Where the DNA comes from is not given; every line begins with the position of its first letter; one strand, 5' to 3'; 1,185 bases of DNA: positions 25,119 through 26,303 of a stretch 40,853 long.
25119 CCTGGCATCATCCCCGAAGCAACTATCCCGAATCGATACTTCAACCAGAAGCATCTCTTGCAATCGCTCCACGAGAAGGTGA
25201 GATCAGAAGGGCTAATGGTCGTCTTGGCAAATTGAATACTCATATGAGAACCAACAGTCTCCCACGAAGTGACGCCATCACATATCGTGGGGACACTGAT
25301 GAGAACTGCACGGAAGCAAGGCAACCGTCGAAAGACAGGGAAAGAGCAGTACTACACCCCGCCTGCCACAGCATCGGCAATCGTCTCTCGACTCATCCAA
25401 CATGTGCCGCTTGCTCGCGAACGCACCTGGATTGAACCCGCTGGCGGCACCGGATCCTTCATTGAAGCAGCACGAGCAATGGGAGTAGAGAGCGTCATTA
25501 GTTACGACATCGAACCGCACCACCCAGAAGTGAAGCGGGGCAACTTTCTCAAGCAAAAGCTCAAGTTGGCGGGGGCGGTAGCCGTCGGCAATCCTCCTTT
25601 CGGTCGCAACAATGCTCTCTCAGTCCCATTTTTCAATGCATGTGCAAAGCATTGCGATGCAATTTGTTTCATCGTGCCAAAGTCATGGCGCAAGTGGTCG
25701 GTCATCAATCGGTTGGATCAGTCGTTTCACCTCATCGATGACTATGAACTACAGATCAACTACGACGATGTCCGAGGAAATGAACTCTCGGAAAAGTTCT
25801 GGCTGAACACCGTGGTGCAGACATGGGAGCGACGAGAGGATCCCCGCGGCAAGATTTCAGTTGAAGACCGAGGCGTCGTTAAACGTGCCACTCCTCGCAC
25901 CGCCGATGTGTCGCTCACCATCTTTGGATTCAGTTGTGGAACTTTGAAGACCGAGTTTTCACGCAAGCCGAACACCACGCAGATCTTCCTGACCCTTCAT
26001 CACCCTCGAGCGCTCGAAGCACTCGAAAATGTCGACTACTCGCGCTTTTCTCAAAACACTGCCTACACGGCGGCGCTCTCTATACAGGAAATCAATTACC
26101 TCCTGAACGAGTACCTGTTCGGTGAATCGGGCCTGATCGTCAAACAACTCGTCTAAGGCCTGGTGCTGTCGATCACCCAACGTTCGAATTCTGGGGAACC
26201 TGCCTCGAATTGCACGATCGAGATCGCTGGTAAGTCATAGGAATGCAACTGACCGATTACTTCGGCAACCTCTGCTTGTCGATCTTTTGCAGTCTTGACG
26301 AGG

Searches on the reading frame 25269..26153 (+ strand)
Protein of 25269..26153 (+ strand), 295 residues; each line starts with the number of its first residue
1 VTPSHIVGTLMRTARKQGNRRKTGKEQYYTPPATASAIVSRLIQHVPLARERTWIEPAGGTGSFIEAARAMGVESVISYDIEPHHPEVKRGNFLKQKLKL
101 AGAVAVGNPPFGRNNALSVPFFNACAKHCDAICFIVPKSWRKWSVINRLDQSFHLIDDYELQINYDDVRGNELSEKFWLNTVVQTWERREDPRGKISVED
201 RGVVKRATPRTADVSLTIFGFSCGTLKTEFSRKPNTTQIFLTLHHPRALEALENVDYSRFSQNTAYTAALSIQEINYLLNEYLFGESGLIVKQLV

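Call 7: search_protein_families(library=pfam, proteins=[window:25269-26153:+], max_evalue=0.01)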
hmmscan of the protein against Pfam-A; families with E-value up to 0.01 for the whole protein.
window:25269-26153:+ (295 aa): 0 families

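Call 8: search_protein_families(library=padloc, proteins=[window:25269-26153:+], max_evalue=0.01)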
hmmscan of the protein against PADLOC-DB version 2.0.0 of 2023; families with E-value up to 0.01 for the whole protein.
window:25269-26153:+ (295 aa): 10 families
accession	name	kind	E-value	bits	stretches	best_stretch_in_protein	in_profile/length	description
PDLC03256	MTase_II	-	1.5e-24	84.9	1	26-191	12-170/269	Type II methyltransferase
PDLC03255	MTase_II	-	4.9e-19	67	1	27-192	3-163/269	Type II methyltransferase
PDLC03274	MTase_II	-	4.7e-14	50.4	1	54-163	45-155/298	Type II methyltransferase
PDLC03280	MTase_II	-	1.2e-10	39.4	1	26-139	28-141/320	Type II methyltransferase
PDLC03248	MTase_II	-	1.8e-06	25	1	21-118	5-102/521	Type II methyltransferase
PDLC03026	MTase_I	-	8.8e-05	19.8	1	16-72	133-185/487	Type I methyltransferase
PDLC04134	mad2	-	0.00077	16.4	1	5-85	252-325/492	mads_2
PDLC03267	MTase_II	-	0.0008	16.4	0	25-125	13-130/539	Type II methyltransferase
PDLC03347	MTase_II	-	0.0016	15.3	1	24-111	7-102/488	Type II methyltransferase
PDLC03311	MTase_II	-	0.0056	13.4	1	17-84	8-74/464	Type II methyltransferase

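Call 9: search_protein_families(library=ncbifam, proteins=[window:25269-26153:+], max_evalue=0.01)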
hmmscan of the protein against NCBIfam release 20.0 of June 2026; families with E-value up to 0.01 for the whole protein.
window:25269-26153:+ (295 aa): 0 families

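Call 25: search_solved_structures(query=window:25299-26153:+, max_evalue=1, show_alignments=2)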
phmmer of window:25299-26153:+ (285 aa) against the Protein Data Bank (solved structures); distinct sequences matched with E-value up to 1: 1.
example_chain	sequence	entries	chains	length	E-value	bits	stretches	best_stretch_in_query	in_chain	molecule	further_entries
1ne2_A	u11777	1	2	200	0.053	16.1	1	5-113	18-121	hypothetical protein ta1320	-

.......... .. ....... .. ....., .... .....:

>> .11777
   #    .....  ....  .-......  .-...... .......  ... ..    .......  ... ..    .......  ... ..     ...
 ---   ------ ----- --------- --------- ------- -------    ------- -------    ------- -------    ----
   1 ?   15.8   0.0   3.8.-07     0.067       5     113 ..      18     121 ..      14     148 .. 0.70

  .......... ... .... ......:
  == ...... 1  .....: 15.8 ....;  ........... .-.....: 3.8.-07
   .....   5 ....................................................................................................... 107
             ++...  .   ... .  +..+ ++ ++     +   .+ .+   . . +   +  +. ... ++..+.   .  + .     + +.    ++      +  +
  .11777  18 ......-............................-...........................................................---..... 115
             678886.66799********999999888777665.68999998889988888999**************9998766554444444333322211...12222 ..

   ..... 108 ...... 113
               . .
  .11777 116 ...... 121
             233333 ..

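Call 27: find_homologous_proteins(query=window:25299-26153:+)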
Query window:25299-26153:+ (285 aa): 2621 proteins with E <= 0.001 among 5620 candidates; the best 120 are listed.
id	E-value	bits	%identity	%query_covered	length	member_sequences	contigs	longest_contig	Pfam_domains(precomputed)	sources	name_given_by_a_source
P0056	1.3e-171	587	88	99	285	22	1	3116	-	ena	-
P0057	1.3e-170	584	87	99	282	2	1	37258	-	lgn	-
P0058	1.0e-167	575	86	98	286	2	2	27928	-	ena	-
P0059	3.6e-167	573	86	99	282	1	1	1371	-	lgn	-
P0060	9.4e-167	571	86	99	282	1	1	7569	-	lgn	-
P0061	2.6e-164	563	84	98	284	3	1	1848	-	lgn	-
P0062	4.1e-162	556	84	99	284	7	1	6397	-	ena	-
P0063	7.4e-161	552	84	98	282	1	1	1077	-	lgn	-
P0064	9.3e-161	552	84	99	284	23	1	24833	-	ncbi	-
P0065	1.0e-160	552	84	98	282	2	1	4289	-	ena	-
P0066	1.0e-160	552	84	98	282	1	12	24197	-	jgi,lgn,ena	jgi:hypothetical protein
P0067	2.9e-159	547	84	98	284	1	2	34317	-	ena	-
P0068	3.2e-159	547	83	99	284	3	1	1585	-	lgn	-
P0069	4.9e-158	543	84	98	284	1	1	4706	-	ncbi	ncbi:MAG: hypothetical protein ACKOFZ_00590 [Ilumatobacteraceae bacterium]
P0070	6.9e-158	542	82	98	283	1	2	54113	-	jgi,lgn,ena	-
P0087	1.1e-122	427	65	96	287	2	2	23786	-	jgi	jgi:predicted RNA methylase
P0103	4.6e-118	412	67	98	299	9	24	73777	-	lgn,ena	-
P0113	2.3e-114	400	63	96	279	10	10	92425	-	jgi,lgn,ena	jgi:predicted RNA methylase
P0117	3.1e-113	396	64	97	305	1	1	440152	-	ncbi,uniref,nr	ncbi:hypothetical protein [Blastococcus capsensis]|uniref:hypothetical protein n=1 Tax=Blastococcus 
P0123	1.2e-112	394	62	98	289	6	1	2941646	-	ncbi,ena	-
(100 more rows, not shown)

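Call 28: find_encoding_contigs(protein=P0117, flank=6000, max_places=2)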
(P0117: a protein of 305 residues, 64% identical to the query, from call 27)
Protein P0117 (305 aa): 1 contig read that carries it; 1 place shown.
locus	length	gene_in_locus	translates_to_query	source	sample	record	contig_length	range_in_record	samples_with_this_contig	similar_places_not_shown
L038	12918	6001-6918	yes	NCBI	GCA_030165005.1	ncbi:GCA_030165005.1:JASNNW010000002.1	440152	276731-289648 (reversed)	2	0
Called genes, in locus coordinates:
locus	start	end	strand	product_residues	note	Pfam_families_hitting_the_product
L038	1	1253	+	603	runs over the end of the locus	PF02771:Acyl-CoA_dh_N (weak), PF02770:Acyl-CoA_dh_M, PF00441:Acyl-CoA_dh_1, PF12806:Acyl-CoA_dh_C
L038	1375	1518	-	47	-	-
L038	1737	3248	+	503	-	PF07690:MFS_1, PF12832:MFS_1_like (faint), PF00083:Sugar_tr (weak), PF07690:MFS_1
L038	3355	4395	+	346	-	PF03631:Virul_fac_BrkB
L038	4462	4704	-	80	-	-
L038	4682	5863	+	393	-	PF02771:Acyl-CoA_dh_N, PF02770:Acyl-CoA_dh_M, PF00441:Acyl-CoA_dh_1, PF22924:ACOX_C_alpha1, PF08028:Acyl-CoA_dh_2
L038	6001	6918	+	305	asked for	-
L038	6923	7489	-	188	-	-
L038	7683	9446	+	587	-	PF07167:PhaC_N, PF00561:Abhydrolase_1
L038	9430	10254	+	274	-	PF00561:Abhydrolase_1, PF12146:Hydrolase_4, PF12697:Abhydrolase_6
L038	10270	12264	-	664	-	PF02028:BCCT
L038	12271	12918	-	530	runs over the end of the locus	PF13091:PLDc_2, PF00614:PLDc (weak)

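Call 29: find_encoding_contigs(protein=P0123, flank=6000, max_places=2)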
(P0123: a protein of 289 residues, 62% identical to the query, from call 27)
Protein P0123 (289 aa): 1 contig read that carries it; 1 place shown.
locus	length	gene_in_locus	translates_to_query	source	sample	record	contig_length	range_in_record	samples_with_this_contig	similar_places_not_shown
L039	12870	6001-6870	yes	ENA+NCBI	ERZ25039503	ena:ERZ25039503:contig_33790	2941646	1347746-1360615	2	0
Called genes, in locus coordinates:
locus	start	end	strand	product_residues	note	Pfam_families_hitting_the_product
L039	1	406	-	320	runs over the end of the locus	-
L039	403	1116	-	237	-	PF00033:Cytochrome_B (faint), PF13631:Cytochrom_B_N_2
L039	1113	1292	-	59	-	-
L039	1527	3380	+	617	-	-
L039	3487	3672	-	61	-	-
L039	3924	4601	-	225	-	PF08240:ADH_N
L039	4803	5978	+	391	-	PF13191:AAA_16, PF13401:AAA_22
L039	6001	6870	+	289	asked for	-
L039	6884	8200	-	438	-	PF00202:Aminotran_3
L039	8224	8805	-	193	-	PF00583:Acetyltransf_1, PF13673:Acetyltransf_10 (weak), PF13508:Acetyltransf_7, PF13527:Acetyltransf_9 (weak)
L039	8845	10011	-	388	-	PF09992:NAGPA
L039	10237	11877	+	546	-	PF07969:Amidohydro_3, PF01979:Amidohydro_1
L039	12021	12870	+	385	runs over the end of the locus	PF00005:ABC_tran, PF08402:TOBE_2, PF03459:TOBE (weak)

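Call 30: find_encoding_contigs(protein=P0113, flank=6000, max_places=3)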
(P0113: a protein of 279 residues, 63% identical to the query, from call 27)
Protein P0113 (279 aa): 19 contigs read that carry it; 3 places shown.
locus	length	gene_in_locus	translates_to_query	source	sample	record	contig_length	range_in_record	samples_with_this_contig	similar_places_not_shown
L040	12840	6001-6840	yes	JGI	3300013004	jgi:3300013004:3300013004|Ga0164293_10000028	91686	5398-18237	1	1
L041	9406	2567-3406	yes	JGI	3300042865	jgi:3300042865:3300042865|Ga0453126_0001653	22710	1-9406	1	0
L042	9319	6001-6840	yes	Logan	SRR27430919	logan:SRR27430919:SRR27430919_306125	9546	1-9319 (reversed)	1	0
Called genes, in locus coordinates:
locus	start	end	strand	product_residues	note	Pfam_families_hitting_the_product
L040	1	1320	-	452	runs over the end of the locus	PF00561:Abhydrolase_1, PF08386:Abhydrolase_4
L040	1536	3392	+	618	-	PF00664:ABC_membrane, PF00005:ABC_tran, PF02463:SMC_N (weak)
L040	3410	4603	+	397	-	PF13742:tRNA_anti_2, PF02601:Exonuc_VII_L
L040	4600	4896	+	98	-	-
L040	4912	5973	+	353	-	PF00348:polyprenyl_synt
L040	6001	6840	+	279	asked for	-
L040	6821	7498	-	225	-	PF00561:Abhydrolase_1, PF12697:Abhydrolase_6 (weak)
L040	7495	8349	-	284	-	PF12146:Hydrolase_4, PF00561:Abhydrolase_1, PF12697:Abhydrolase_6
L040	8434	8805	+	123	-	PF01476:LysM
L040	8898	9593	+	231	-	-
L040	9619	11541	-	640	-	PF01642:MM_CoA_mutase, PF02310:B12-binding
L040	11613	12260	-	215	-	PF03588:Leu_Phe_trans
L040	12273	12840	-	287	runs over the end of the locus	PF02737:3HCDH_N, PF03446:NAD_binding_2 (weak), PF00725:3HCDH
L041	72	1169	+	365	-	PF13742:tRNA_anti_2, PF02601:Exonuc_VII_L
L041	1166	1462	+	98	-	-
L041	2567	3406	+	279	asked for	-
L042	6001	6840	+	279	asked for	-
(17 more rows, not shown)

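Call 32: search_protein_families(library=pfam, proteins=[window:25299-26153:+, P0117, P0113], max_evalue=10)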
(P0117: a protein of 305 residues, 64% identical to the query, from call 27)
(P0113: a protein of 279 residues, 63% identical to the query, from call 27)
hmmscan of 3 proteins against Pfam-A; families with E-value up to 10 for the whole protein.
window:25299-26153:+ (285 aa): 2 families
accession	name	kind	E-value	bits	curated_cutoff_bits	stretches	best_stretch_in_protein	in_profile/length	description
PF01577.22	Peptidase_S30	-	0.086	12.9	20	1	215-283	136-204/245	Potyvirus P1 protease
PF09481.15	CRISPR_Cse1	-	0.17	11.4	24.7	1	158-207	175-232/450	CRISPR-associated protein Cse1 (CRISPR_cse1)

P0117 (305 aa): 1 family
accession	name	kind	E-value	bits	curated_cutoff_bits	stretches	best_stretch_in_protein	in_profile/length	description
PF02384.22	N6_Mtase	-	0.13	12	20.4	1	23-68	19-62/311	N-6 DNA Methylase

P0113 (279 aa): 2 families
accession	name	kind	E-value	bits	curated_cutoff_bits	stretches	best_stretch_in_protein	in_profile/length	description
PF07669.17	Eco57I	-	0.054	14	25.3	1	91-136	79-148/171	Eco57I restriction-modification methylase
PF02384.22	N6_Mtase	-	0.11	12.2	20.4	1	4-50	17-61/311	N-6 DNA Methylase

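Call 52: predict_structure(alignment_id=A3)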
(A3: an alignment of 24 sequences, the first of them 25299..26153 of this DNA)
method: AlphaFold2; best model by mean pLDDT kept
length: 285 residues; sequences in the alignment: 24
mean_pLDDT: 89.4   pTM: 0.85
mean pLDDT of the five models: 89.4, 89.3, 88.1, 87.9, 86.8
residues with pLDDT >= 90: 215; 70-90: 42; 50-70: 14; < 50: 14
segments of 3 or more residues with pLDDT < 50: 1-14
pLDDT, mean of each block of 10 residues (from residue 1): 41 62 96 95 94 96 96 93 93 93 76 97 94 93 97 81 68 96 94 97 97 95 94 98 96 87 96 95 75
secondary structure, 60 per line:
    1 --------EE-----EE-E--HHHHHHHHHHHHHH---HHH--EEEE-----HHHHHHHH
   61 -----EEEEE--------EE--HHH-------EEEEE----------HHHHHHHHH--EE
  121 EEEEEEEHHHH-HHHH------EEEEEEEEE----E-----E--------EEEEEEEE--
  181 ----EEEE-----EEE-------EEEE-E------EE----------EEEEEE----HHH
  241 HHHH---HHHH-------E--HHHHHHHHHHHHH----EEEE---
elements in order: H22-35 E44-47 H53-60 E66-70 E93-97 H108-116 E119-127 H128-131 H133-136 E143-151 E171-178 E185-188 E194-196 E204-207 E228-233 H238-244 H248-251 H262-274 E279-282

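Call 56: fold_search(model_id=the predicted structure, library=pdb)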
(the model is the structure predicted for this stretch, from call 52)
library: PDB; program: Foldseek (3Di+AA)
matches with E <= 10: 1640; with E <= 0.001: 208
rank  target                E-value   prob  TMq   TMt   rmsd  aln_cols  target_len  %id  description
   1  2adm_A                1.9e-07  1.00  0.44  0.33   4.1       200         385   19  ADENINE-N6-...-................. TAQI (released 1997-01-27)
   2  1wy7_D                2.3e-07  1.00  0.45  0.62   4.0       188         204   16  crystal structure of a putative RNA methyltransferase PH1948 from Pyrococcus horikoshii (released 2005-12-13)
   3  1wy7_C                3.8e-07  1.00  0.45  0.62   3.4       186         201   17  crystal structure of a putative RNA methyltransferase PH1948 from Pyrococcus horikoshii (released 2005-12-13)
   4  1aqj_B                4.3e-07  1.00  0.42  0.32   4.2       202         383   19  STRUCTURE OF ADENINE-N6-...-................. TAQI (released 1997-02-12)
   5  1wy7_A                4.5e-07  1.00  0.45  0.64   3.5       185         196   16  crystal structure of a putative RNA methyltransferase PH1948 from Pyrococcus horikoshii (released 2005-12-13)
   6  1wy7_B                5.1e-07  1.00  0.45  0.63   3.4       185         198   17  crystal structure of a putative RNA methyltransferase PH1948 from Pyrococcus horikoshii (released 2005-12-13)
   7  1aqi_A                5.8e-07  1.00  0.46  0.35   9.8       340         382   15  STRUCTURE OF ADENINE-N6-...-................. TAQI (released 1997-02-12)
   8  1aqj_A                8.0e-07  1.00  0.40  0.31   4.9       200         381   18  STRUCTURE OF ADENINE-N6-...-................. TAQI (released 1997-02-12)
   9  2okc_A                1.1e-06  1.00  0.44  0.31   5.1       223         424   15  Crystal structure of Type I restriction enzyme StySJI M protein (NP_813429.1) from Bacteroides thetaiotaomicron VPI-54 (released 2007-01-30)
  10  7qw7_A                1.2e-06  1.00  0.44  0.24   9.1       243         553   15  Adenine-specific DNA methyltransferase M.BseCI complexed with AdoHcy and cognate fully methylated DNA duplex (released 2023-01-25)
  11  2np6_A                1.7e-06  1.00  0.43  0.32   4.3       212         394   16  Crystal structure of the adenine-specific DNA methyltransferase M.TaqI complexed with the cofactor analog AETA and a 1 (released 2007-11-13)
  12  6nvm                  1.9e-06  1.00  0.39  0.45   5.2       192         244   14  Crystal structure of 23S rRNA methyltransferase ErmE (released 2019-10-09)
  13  1g38_A                2.3e-06  1.00  0.43  0.32   4.3       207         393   18  ADENINE-SPECIFIC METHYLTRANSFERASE M. TAQ I/DNA COMPLEX (released 2001-03-05)
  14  7f8b                  2.3e-06  1.00  0.41  0.47   4.8       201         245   11  Crystal structure of rRNA methyltransferase Erm38 in complex with SAM (released 2022-01-12)
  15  2jg3_A                2.6e-06  1.00  0.43  0.32   4.1       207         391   17  MtaqI with BAZ (released 2007-08-07)
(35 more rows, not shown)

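Call 69: search_dna_similar(query=window:25299-26153:+, collection=phages, mode=protein, max_rows=15)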
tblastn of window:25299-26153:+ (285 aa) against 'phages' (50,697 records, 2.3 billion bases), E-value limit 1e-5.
Records with a match: 216; places in all: 216; records where one place covers at least 80% of the query: 191.
Best place of each record, by identity: <60% 216.
By first word of the organism name: Escherichia 158; Campylobacter 21; Pseudomonas 8; Shigella 4; Klebsiella 3; Phapecoctavirus 3; Salmonella 3; Cronobacter 2; Phage 2; Vibrio 2; and 9 more.
By host as written in the record: Escherichia coli 48; Escherichia coli K-12 MG1655 22; Campylobacter jejuni 19; - 18; Escherichia coli K-12 12; Pseudomonas syringae pv. porri LMG 28495 8; Escherichia coli O157:H7 7; Escherichia coli O177 6; and 54 more.
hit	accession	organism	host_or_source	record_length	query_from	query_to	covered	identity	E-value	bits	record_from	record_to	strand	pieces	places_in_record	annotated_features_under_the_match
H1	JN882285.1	Cronobacter phage vB_CsaM_GAP32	Cronobacter sakazakii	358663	12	279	94%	27.8%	6e-18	89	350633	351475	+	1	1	putative DNA N6-adenine methyltransferase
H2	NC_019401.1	Cronobacter phage vB_CsaM_GAP32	Cronobacter sakazakii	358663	12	279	94%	27.8%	6e-18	89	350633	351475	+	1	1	putative DNA N6-adenine methyltransferase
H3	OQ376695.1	Escherichia phage YP-6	Escherichia coli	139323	11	269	91%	28.5%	1e-19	95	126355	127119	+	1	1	putative DNA N6-adenine methyltransferase | hypothetical protein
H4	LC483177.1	Klebsiella phage 05F01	Klebsiella quasipneumoniae strain S05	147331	11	270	91%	28.3%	1e-22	103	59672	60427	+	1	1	DNA methyltransferase | hypothetical protein (x2)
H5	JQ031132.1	Escherichia phage FV3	Escherichia coli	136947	11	269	91%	28.1%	2e-19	94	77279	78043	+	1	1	putative DNA N6-adenine methyltransferase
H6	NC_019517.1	Escherichia phage FV3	Escherichia coli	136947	11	269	91%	28.1%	2e-19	94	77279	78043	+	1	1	putative DNA N6-adenine methyltransferase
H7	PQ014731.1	Escherichia phage VB-EcoM-WM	Escherichia coli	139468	11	269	91%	27.8%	5e-19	92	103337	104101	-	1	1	putative DNA N6-adenine methyltransferase | hypothetical protein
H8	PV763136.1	Escherichia phage vB_EcoM_YN3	Escherichia coli 24YNBC1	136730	11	269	91%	27.8%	4e-20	96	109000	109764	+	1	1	hypothetical protein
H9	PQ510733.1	Escherichia phage A6-1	Escherichia coli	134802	11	269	91%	27.8%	7e-20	95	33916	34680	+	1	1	putative DNA N6-adenine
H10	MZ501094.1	Escherichia phage MaxTheCat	Escherichia coli K-12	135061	11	269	91%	27.8%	7e-20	95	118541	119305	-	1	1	putative N6 adenine methyltransferase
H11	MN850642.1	Escherichia phage navn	Escherichia coli K-12 MG1655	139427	11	269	91%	27.8%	7e-20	95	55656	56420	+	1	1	putative DNA N6-adenine methyltransferase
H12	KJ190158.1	Escherichia phage FFH2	Escherichia coli O157:H7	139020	11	269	91%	27.8%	8e-20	95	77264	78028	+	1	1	putative DNA N6-adenine methyltransferase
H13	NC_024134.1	Escherichia phage FFH2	Escherichia coli O157:H7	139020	11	269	91%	27.8%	8e-20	95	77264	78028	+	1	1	SAM-dependent methyltransferase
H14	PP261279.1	Escherichia phage ECP2303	Escherichia coli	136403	11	269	91%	27.8%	1e-19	94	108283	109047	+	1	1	DNA N6-adenine methyltransferase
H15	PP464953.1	Escherichia phage ECP2309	Escherichia coli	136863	11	269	91%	27.8%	1e-19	94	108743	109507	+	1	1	DNA N6-adenine methyltransferase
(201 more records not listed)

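Call 70: search_dna_similar(query=window:25299-26153:+, collection=plasmids, mode=protein, max_rows=15)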
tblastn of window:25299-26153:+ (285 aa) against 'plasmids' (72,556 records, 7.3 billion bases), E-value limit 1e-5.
Records with a match: 7; places in all: 7; records where one place covers at least 80% of the query: 2.
Best place of each record, by identity: <60% 7.
By first word of the organism name: Thioclava 2; Roseivivax 1; Escherichia 1; Paracoccus 1; Mycoplasmopsis 1; Clostridium 1.
By predicted mobility (MOB-suite, as given by PLSDB): non-mobilizable 7.
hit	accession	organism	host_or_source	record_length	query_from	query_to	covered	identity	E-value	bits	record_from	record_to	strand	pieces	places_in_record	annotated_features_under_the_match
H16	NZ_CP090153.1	Roseivivax marinus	Bathymodiolus marisindicus,single cell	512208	16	277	92%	28.8%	9e-20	96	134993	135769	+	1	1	hypothetical protein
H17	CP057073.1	Escherichia coli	culture,Pooled cattle faecal samples ...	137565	11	269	91%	27.1%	5e-18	91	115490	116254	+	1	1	SAM-dependent methyltransferase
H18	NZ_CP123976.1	Thioclava nitratireducens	Chrysomallon squamiferum,gills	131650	16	188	61%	37.1%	3e-23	106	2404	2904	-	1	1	hypothetical protein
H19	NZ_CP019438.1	Thioclava nitratireducens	pure culture,Surface seawater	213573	16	188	61%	36.0%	8e-23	105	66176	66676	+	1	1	hypothetical protein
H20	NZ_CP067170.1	Paracoccus aestuarii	cell culture,isolated from tidal flat ...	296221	16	183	59%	29.8%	3e-16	86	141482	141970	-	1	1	hypothetical protein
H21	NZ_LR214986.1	Mycoplasmopsis cynos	Dog,lung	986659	16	175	56%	30.6%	6e-16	85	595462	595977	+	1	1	hypothetical protein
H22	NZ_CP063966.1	Clostridium botulinum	Chicken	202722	12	131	42%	32.5%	3e-11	71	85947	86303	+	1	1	hypothetical protein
